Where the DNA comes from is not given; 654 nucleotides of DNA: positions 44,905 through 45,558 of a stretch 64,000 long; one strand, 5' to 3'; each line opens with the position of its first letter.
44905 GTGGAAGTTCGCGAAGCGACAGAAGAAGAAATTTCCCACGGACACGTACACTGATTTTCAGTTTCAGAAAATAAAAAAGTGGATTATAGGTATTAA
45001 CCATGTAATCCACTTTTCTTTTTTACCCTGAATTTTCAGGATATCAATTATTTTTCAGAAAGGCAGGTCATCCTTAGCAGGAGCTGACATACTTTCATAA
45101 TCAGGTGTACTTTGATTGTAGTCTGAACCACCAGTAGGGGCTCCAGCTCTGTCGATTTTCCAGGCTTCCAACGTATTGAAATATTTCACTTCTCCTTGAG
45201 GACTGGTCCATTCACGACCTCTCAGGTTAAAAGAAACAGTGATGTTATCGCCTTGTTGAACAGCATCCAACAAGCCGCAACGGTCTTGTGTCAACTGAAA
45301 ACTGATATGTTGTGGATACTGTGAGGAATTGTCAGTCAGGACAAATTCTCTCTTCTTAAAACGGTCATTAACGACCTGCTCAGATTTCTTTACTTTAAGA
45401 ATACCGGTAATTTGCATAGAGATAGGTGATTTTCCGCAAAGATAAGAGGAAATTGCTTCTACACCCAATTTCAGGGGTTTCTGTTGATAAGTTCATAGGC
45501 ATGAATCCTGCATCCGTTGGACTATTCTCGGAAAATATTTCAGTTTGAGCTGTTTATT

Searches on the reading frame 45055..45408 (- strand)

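Call 59: search_protein_families(library=pfam, proteins=[window:45055-45408:-], max_evalue=0.0001)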
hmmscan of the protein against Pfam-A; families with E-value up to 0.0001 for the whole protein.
window:45055-45408:- (117 aa): 1 family
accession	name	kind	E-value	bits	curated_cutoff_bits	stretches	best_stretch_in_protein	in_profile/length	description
PF11325.14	DUF3127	-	7.9e-26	90.5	27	1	3-85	6-84/85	Domain of unknown function (DUF3127)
